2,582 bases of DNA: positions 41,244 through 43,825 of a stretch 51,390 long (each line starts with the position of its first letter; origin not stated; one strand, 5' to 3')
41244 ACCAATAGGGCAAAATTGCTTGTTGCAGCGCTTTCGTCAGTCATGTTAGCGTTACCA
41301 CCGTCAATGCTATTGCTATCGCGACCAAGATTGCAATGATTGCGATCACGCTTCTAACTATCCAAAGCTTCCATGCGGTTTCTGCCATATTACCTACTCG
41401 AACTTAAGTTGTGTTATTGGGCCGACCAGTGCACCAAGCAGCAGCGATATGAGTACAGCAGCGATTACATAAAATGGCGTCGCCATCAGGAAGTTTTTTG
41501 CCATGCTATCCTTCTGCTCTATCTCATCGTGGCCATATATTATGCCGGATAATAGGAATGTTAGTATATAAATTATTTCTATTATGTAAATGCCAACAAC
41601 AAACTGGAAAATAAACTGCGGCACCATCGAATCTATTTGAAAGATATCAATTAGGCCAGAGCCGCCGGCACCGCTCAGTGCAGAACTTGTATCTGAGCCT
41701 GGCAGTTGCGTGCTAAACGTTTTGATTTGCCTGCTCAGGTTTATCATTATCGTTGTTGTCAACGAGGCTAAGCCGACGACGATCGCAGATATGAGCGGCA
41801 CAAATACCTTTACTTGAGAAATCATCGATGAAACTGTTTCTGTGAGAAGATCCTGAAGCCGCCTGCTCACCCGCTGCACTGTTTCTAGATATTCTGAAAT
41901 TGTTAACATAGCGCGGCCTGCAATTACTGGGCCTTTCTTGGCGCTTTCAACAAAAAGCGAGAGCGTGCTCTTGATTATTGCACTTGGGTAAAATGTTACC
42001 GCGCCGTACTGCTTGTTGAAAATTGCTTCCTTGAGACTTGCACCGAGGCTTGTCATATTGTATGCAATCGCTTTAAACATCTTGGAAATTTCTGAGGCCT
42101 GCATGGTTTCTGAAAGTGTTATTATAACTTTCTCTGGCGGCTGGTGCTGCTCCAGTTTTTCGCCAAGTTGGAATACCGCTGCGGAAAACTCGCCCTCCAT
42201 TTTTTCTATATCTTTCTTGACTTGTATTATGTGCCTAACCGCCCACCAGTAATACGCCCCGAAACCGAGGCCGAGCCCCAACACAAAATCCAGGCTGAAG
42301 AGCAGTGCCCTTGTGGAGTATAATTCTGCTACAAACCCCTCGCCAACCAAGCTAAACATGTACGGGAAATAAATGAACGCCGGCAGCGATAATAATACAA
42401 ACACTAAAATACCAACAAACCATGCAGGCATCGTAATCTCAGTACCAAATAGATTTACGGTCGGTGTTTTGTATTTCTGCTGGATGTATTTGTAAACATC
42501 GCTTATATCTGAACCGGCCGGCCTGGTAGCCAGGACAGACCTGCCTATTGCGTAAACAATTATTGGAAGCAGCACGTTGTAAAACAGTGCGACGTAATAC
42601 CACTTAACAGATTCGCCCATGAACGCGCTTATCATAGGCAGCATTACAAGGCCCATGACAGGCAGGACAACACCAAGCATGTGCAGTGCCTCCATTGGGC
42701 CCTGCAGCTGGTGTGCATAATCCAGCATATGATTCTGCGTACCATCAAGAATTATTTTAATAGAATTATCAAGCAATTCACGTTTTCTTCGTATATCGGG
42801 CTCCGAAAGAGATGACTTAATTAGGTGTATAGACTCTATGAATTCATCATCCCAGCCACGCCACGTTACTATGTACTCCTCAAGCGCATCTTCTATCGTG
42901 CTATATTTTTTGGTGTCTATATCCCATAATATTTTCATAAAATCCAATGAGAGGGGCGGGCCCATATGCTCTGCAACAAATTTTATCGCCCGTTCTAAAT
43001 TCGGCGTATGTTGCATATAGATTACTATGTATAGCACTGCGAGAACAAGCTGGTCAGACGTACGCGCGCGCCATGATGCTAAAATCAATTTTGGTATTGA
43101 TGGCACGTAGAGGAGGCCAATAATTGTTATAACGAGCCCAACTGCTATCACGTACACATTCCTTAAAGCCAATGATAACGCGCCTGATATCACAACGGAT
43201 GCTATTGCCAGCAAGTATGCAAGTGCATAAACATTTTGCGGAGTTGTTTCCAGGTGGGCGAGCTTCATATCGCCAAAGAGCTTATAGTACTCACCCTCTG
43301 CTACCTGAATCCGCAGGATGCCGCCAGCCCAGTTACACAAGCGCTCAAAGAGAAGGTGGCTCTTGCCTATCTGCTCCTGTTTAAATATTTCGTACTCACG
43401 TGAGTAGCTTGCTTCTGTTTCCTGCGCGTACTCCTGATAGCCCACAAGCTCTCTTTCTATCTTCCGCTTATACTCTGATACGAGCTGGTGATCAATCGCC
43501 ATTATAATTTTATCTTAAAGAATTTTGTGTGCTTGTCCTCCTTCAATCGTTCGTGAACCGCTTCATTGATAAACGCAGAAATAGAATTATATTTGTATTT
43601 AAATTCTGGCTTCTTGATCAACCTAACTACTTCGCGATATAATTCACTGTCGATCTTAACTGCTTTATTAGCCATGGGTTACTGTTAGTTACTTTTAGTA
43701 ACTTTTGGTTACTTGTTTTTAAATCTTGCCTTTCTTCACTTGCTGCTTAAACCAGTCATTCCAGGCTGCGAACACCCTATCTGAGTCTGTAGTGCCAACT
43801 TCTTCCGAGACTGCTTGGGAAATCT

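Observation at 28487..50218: Oversized type-IV-pilus-like locus with about 11 pilin-like genes, micro-ORFs and accessory modules: candidate novel surface apparatus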

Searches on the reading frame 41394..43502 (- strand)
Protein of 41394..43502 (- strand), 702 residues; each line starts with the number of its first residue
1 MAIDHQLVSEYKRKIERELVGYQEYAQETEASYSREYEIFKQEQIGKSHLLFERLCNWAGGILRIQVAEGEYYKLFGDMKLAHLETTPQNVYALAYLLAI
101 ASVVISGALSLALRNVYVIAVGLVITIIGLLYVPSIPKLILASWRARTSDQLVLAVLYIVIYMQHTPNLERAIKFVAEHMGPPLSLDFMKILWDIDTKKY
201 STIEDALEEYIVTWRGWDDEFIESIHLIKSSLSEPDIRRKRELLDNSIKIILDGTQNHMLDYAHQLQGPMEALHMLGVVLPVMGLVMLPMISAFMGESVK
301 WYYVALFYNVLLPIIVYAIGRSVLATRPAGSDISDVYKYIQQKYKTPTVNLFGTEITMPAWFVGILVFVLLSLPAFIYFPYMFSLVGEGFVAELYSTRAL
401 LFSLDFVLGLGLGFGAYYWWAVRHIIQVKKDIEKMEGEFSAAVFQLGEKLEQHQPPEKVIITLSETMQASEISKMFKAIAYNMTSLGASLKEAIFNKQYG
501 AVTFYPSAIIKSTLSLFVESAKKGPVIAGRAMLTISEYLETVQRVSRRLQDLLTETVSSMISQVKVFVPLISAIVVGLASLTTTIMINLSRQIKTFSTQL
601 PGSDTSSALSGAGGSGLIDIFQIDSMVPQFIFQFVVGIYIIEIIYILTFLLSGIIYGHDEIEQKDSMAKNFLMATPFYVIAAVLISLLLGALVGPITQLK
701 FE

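Call 5: search_protein_families(library=pfam, max_evalue=0.01, proteins=[window:41394-43502:-])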
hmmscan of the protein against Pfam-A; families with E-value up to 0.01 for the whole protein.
window:41394-43502:- (702 aa): 0 families

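Call 10: search_protein_families(library=ncbifam, max_evalue=1, proteins=[window:41394-43502:-])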
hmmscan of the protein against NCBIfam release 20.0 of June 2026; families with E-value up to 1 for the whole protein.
window:41394-43502:- (702 aa): 2 families
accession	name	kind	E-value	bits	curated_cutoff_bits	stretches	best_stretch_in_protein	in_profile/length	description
TIGR02833.1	spore_III_AB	equivalog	0.029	14.4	146.5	0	154-211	37-93/170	stage III sporulation protein SpoIIIAB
NF010436.0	PRK13862.1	equivalog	0.062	13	255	1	443-482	66-105/202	conjugal transfer protein VirC2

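Call 16: find_homologous_proteins(query=window:41394-43502:-, max_evalue=0.001)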
Query window:41394-43502:- (702 aa): 115 proteins with E <= 0.001 among 8000 candidates.
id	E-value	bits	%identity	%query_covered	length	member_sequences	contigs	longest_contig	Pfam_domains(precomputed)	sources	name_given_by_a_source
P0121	0.0e+0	1527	100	100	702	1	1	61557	-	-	-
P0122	0.0e+0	1100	70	100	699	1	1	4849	-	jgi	jgi:hypothetical protein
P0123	0.0e+0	1086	68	100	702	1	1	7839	-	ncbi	-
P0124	0.0e+0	1066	67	100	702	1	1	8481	-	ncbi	-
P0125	1.1e-238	812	53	99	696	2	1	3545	-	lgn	-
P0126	7.0e-238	810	53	99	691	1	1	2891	-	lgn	-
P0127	4.9e-237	807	53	99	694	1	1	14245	-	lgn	-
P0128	3.1e-236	804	51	99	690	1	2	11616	-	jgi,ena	-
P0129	3.8e-236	804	52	99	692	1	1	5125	-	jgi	-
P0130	3.8e-236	804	52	99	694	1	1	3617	-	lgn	-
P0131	9.4e-236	803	52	99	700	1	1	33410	-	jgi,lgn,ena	-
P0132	5.6e-235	800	52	99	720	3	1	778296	-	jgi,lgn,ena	-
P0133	7.0e-234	796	52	100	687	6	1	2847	-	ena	-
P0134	7.4e-234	796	53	100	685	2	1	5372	-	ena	-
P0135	3.1e-233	794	51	100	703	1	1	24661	-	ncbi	ncbi:MAG: hypothetical protein V1839_00345 [archaeon]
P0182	9.3e-150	518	38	97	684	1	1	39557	-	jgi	jgi:Flp pilus assembly protein TadB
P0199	1.1e-133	465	36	92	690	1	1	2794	-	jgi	jgi:Flp pilus assembly protein TadB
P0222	1.3e-111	392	31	98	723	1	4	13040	-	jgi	jgi:Flp pilus assembly protein TadB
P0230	5.6e-101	357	30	97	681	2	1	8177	-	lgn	-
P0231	2.6e-99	352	30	98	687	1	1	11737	-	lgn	-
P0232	2.0e-95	339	29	95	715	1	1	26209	PF00482.29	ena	-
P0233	1.3e-81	293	31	92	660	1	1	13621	PF00482.29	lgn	-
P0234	5.0e-40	156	25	78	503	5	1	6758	-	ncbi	ncbi:MAG: hypothetical protein QXP01_01160 [Candidatus Hadarchaeum sp.]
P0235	9.8e-40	155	25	78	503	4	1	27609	-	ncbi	ncbi:MAG: hypothetical protein QW315_04390 [Candidatus Hadarchaeum sp.]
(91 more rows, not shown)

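Call 19: search_solved_structures(query=A1, max_evalue=10, show_alignments=2)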
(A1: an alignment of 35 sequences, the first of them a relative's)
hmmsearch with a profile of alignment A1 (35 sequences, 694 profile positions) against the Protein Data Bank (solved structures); distinct sequences matched with E-value up to 10: 1.
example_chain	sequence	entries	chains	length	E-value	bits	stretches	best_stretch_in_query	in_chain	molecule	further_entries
9uan_B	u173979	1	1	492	0.23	12.8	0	183-213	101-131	miniGq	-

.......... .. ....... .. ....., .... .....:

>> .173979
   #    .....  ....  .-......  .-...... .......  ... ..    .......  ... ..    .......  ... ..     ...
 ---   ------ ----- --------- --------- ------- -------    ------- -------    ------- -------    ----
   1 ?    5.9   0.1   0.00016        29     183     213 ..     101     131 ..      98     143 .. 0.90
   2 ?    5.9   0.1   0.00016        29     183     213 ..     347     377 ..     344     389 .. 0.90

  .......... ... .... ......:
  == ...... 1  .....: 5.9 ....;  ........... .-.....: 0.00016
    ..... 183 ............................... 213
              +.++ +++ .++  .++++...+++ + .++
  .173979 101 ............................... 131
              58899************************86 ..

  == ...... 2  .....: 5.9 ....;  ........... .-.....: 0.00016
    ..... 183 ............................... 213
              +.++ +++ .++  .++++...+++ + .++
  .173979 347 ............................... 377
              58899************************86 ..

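Call 20: search_protein_families(library=pfam, alignment_id=A1, max_evalue=0.01)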
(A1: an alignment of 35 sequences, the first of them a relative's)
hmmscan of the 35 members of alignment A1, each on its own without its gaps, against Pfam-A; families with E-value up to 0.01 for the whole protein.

A. member 1, P0121 (702 aa): 0 families

B. families by the number of members that match (of 35 scanned): 5 families
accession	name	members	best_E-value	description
PF00482.28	T2SSF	7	4e-08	Type II secretion system (T2SS), protein F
PF20990.2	DUF2207_C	2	0.00016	Predicted membrane protein (DUF2207) C-terminal domain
PF20572.3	DUF6781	1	0.00021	Family of unknown function (DUF6781)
PF05603.17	Hikeshi-like_N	1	0.0027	Hikeshi-like, N-terminal domain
PF04246.17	RseC_MucC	1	0.0055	Positive regulator of sigma(E), RseC/MucC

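Call 30: predict_structure(alignment_id=A1)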
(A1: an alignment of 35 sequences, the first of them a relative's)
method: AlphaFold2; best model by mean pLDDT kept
length: 702 residues; sequences in the alignment: 35
mean_pLDDT: 80.7   pTM: 0.76
mean pLDDT of the five models: 80.7, 80.6, 77.4, 76.8, 76.6
residues with pLDDT >= 90: 99; 70-90: 508; 50-70: 55; < 50: 40
segments of 3 or more residues with pLDDT < 50: 19-33, 333-336, 601-615, 700-702
pLDDT, mean of each block of 10 residues (from residue 1): 69 69 39 60 71 87 85 83 83 90 88 84 85 86 80 85 82 85 83 84 89 86 92 88 89 84 83 81 79 78 85 87 74 52 61 73 92 90 81 82 93 93 83 83 88 87 82 86 87 84 77 83 84 84 78 83 89 88 81 64 41 50 77 91 92 81 90 94 89 67 44
secondary structure, 60 per line:
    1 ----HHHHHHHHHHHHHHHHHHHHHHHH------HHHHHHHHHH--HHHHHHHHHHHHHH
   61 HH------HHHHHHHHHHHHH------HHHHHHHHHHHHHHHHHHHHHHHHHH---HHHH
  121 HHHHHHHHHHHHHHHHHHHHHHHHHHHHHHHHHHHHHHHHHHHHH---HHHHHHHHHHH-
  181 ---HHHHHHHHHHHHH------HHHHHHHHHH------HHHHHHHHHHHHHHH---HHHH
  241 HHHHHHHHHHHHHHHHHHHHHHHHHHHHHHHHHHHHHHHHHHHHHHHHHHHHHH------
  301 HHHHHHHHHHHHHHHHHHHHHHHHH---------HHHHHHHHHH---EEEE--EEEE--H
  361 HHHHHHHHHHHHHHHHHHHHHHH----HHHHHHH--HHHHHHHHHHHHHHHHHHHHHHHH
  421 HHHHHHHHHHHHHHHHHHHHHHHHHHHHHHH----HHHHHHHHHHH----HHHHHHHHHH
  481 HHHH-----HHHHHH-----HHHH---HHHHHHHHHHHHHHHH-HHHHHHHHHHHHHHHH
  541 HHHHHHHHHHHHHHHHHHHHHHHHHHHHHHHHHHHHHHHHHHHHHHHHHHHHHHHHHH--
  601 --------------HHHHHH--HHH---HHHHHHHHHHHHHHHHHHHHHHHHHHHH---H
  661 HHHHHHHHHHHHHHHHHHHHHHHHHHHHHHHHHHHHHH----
elements in order (helices of 4 or more, strands of 3 or more residues): H5-28 H35-44 H47-62 H69-81 H88-113 H117-165 H169-179 H184-196 H203-212 H219-233 H237-294 H301-325 H335-344 E348-351 E354-357 H360-383 H388-394 H397-451 H456-466 H471-484 H490-495 H501-504 H508-523 H525-598 H615-620 H629-656 H660-698

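Call 33: fold_search(model_id=the predicted structure, library=pdb)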
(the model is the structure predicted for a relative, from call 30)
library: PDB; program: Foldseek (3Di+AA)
matches with E <= 10: 166; with E <= 0.001: 0
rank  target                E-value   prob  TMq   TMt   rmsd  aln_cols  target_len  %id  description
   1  3jc8_Ca               2.3e-01  0.82  0.15  0.29  23.4       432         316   10  Architectural model of the type IVa pilus machine in a piliated state (released 2016-03-16)
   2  7p7k_L                4.6e-01  0.07  0.06  0.07  29.1       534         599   10  Complex I from E. coli, DDM/LMNG-purified, with DQ, Resting state (released 2022-09-21)
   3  6cse_M                4.9e-01  0.09  0.09  0.12  32.5       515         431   13  Crystal structure of sodium/alanine symporter AgcS with L-alanine bound (released 2019-01-30)
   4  6cse_C                5.5e-01  0.08  0.08  0.12  33.1       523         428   13  Crystal structure of sodium/alanine symporter AgcS with L-alanine bound (released 2019-01-30)
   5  8zxk_A                6.0e-01  0.06  0.07  0.10  31.4       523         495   14  Cryo-EM structure of trimethylamine transporter TmaT binding with TMA (released 2024-11-06)
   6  6vyh_A                6.2e-01  0.09  0.08  0.11  28.6       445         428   13  Cryo-EM structure of SLC40/ferroportin in complex with Fab (released 2020-11-11)
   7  9hko_A                7.2e-01  0.06  0.08  0.10  34.4       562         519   11  Downregulated closed state of BetP in complex with betaine (released 2025-12-17)
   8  6afw_A                8.4e-01  0.06  0.10  0.10  32.1       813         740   12  Proton pyrophosphatase-T228D mutant (released 2019-04-10)
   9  2vmb_B                9.1e-01  1.00  0.14  0.73   3.0       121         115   17  The three-dimensional structure of the cytoplasmic domains of EpsF from the Type 2 Secretion System of Vibrio cholerae (released 2009-02-10)
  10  7cyg_A                9.1e-01  0.13  0.11  0.20  25.1       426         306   15  Crystal structure of a cysteine-pair mutant (Y113C-P190C) of a bacterial bile acid transporter before disulfide bond f (released 2021-01-13)
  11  8b37_B                9.1e-01  0.08  0.13  0.13  29.7       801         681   10  Crystal structure of Pyrobaculum aerophilum potassium-independent proton pumping membrane integral pyrophosphatase in  (released 2024-01-17)
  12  4c7r_C                9.5e-01  0.06  0.09  0.11  33.2       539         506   11  Inward facing conformation of the trimeric betaine transporter BetP in complex with lipids (released 2013-10-30)
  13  7p5m_A                9.8e-01  0.14  0.11  0.18  40.9       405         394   13  Cryo-EM structure of human TTYH2 in lipid nanodiscs (released 2021-08-11)
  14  7p5j_A                9.8e-01  0.06  0.07  0.11  37.4       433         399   11  Cryo-EM structure of human TTYH1 in GDN (released 2021-08-11)
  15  9mvz_D                9.8e-01  0.03  0.08  0.06  55.2       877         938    8  Tripartite complex of MmpL5-S5-AcpM from Mycolicibacterium smegmatis (released 2025-07-30)
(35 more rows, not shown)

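Call 87: search_protein_families(library=pfam, max_evalue=0.1, proteins=[P0232, P0233, P0230, P0231, P0234, P0222, P0182, P0199])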
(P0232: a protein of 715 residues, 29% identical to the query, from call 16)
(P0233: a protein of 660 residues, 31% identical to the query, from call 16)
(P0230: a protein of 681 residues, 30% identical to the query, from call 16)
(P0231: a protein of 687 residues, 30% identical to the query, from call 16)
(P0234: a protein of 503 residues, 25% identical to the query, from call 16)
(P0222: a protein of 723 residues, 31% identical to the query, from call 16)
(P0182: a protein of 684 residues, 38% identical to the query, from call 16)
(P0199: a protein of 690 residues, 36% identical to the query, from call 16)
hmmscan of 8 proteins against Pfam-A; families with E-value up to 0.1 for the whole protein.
P0232 (715 aa): 4 families
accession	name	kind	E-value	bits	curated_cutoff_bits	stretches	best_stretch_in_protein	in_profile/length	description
PF00482.28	T2SSF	-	4e-08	33.7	25.2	2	471-577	5-102/125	Type II secretion system (T2SS), protein F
PF20572.3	DUF6781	-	0.00021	21.7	27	1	483-607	95-211/213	Family of unknown function (DUF6781)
PF20990.2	DUF2207_C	-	0.021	15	33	1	219-337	63-190/247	Predicted membrane protein (DUF2207) C-terminal domain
PF12081.13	GldM_1st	-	0.074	13.5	25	0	211-282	5-70/194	GldM N-terminal domain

P0233 (660 aa): 1 family
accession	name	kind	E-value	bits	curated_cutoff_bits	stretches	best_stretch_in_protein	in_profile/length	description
PF00482.28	T2SSF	-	4.8e-06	27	25.2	1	148-277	4-125/125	Type II secretion system (T2SS), protein F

P0230 (681 aa): 0 families

P0231 (687 aa): 2 families
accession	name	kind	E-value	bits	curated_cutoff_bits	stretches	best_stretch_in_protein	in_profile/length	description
PF05101.18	VirB3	-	0.039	14.7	23.9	1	84-131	12-60/84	Type IV secretory pathway, VirB3-like protein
PF13926.11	DUF4211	-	0.094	13.3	27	0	501-558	36-93/137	Domain of unknown function (DUF4211)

P0234 (503 aa): 0 families

P0222 (723 aa): 2 families
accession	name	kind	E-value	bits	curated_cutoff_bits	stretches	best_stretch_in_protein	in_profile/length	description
PF20990.2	DUF2207_C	-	0.011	15.8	33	1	32-142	91-186/247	Predicted membrane protein (DUF2207) C-terminal domain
PF20128.4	DUF6518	-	0.068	13.1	25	1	597-667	102-171/204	Family of unknown function (DUF6518)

P0182 (684 aa): 2 families
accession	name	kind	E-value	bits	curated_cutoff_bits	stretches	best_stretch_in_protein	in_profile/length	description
PF00482.28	T2SSF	-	0.0037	17.7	25.2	0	149-280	4-125/125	Type II secretion system (T2SS), protein F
PF09548.15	Spore_III_AB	-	0.012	16.1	32.5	0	393-482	5-88/170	Stage III sporulation protein AB (spore_III_AB)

P0199 (690 aa): 1 family
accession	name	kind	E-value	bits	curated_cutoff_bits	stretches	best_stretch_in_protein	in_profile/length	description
PF20990.2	DUF2207_C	-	0.044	13.9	33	1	197-290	103-198/247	Predicted membrane protein (DUF2207) C-terminal domain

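Call 102: find_encoding_contigs(protein=P0235, flank=8000, max_places=1)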
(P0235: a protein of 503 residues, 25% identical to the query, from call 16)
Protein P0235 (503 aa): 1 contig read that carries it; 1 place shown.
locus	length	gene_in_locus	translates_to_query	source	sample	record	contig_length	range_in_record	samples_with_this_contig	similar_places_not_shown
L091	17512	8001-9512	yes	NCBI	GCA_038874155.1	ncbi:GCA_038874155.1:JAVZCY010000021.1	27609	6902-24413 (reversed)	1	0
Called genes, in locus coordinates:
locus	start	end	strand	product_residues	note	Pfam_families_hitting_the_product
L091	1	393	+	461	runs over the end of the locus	PF01909:NTP_transf_2, PF09249:tRNA_NucTransf2, PF21133:CAA_C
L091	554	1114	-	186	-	PF10469:AKAP7_NLS, PF02834:LigT_PEase, PF13563:2_5_RNA_ligase2, PF02834:LigT_PEase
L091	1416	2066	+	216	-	PF02540:NAD_synthase (faint), PF02568:ThiI, PF06508:QueC, PF24167:DUF7411 (weak)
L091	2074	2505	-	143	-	PF03479:PCC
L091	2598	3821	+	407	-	PF00549:Ligase_CoA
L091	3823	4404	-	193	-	PF01914:MarC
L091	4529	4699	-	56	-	-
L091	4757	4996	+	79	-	-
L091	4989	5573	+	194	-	-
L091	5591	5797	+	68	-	-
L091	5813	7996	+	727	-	PF00437:T2SSE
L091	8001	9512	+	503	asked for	-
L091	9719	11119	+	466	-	PF00474:SSF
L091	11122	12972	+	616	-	PF02730:AFOR_N, PF01314:AFOR_C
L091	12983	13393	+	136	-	PF13187:Fer4_9 (weak), PF13237:Fer4_10 (weak), PF13247:Fer4_11, PF14697:Fer4_21, PF12838:Fer4_7, PF13187:Fer4_9, PF00037:Fer4, PF12837:Fer4_6, +9 more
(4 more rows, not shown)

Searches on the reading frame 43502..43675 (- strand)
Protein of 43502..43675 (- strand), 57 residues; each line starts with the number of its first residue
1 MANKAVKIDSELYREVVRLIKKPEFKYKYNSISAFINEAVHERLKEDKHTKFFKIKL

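Call 5: search_protein_families(library=pfam, max_evalue=0.01, proteins=[window:43502-43675:-])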
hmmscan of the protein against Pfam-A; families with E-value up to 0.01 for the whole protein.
window:43502-43675:- (57 aa): 0 families

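Call 10: search_protein_families(library=ncbifam, max_evalue=1, proteins=[window:43502-43675:-])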
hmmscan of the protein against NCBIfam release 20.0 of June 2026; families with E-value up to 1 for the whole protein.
window:43502-43675:- (57 aa): 0 families

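Call 50: search_protein_families(library=pfam, max_evalue=10, proteins=[window:43502-43675:-])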
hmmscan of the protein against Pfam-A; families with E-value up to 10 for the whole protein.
window:43502-43675:- (57 aa): 0 families

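Call 84: search_solved_structures(query=A7, max_evalue=10)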
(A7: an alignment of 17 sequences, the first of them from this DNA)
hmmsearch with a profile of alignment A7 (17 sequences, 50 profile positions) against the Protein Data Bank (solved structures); distinct sequences matched with E-value up to 10: 8.
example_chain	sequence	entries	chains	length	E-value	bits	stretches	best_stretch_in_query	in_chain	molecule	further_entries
1b01_A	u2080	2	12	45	0.22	14.7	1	30-48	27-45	TRANSCRIPTIONAL REPRESSOR COPG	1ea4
2cpg_A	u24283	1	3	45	0.29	14.4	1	30-47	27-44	TRANSCRIPTIONAL REPRESSOR COPG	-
5egb_A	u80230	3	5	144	0.3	14.3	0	28-35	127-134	Histone-lysine N-methyltransferase PRDM9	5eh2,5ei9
4jnu_A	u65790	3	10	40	0.93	12.7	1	10-37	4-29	Nucleoporin p54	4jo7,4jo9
4jnv_A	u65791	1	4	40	0.93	12.7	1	10-37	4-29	Nucleoporin p54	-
5v3g_D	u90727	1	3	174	0.95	12.7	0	28-35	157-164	PR domain zinc finger protein 9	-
4qn1_A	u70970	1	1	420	1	12.6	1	4-27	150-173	E3 ubiquitin-protein ligase SHPRH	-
5cwh_A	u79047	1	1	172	6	10.2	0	11-47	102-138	Designed helical repeat protein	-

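Call 85: search_protein_families(library=pfam, alignment_id=A7, max_evalue=1)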
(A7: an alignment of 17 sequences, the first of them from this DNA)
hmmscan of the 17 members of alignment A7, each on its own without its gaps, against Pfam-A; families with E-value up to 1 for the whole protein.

A. member 1, seq(57 aa): 0 families

B. families by the number of members that match (of 17 scanned): 6 families
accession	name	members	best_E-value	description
PF01402.27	RHH_1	10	0.0013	Ribbon-helix-helix protein, copG family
PF03693.20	ParD_antitoxin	6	0.0037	Bacterial antitoxin of ParD toxin-antitoxin type II system and RHH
PF03221.22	HTH_Tnp_Tc5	2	0.002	Tc5 transposase DNA-binding domain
PF08303.17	tRNA_lig_kinase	1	0.02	tRNA ligase kinase domain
PF08631.16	SPO22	1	0.029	Meiosis protein SPO22/ZIP4 like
PF12651.13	RHH_3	1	0.083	Ribbon-helix-helix domain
